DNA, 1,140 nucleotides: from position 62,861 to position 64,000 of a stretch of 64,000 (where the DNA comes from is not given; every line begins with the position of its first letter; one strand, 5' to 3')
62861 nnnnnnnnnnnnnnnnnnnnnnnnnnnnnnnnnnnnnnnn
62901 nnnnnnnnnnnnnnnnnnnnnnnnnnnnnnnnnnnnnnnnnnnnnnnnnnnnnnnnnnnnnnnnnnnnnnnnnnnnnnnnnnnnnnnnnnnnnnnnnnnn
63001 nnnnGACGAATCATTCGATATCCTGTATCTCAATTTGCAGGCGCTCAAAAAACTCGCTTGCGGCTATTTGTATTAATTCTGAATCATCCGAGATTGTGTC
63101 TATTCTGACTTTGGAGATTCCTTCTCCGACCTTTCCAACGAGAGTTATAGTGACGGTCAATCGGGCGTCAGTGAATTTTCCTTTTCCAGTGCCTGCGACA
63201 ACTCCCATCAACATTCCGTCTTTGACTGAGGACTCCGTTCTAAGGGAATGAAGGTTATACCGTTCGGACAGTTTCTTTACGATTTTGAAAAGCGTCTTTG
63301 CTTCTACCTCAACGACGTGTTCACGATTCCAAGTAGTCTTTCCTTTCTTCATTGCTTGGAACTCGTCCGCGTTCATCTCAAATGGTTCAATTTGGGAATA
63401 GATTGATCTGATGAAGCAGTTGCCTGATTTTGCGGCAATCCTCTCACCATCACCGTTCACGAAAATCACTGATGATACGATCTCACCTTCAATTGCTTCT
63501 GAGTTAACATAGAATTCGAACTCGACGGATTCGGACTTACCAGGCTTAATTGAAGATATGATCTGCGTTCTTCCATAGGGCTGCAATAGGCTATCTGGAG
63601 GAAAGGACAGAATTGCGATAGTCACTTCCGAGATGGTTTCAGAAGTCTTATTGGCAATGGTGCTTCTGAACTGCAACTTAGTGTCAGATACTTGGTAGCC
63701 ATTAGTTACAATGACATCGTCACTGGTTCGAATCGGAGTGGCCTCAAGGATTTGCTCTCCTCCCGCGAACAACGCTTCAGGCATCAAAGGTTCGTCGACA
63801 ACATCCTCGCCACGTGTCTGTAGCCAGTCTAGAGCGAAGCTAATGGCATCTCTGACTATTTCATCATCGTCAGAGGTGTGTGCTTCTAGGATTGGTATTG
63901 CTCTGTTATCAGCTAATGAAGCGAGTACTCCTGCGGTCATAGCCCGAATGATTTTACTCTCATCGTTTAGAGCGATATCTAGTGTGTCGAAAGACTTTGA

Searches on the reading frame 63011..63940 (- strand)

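Call 29: search_protein_families(library=pfam, proteins=[window:63011-63940:-], max_evalue=0.01)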
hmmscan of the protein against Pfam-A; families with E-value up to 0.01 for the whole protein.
window:63011-63940:- (309 aa): 1 family
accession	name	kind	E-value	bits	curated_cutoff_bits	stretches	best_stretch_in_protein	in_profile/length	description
PF14806.11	Coatomer_b_Cpla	-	0.0049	17.3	32.7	1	180-245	14-78/128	Coatomer beta subunit appendage platform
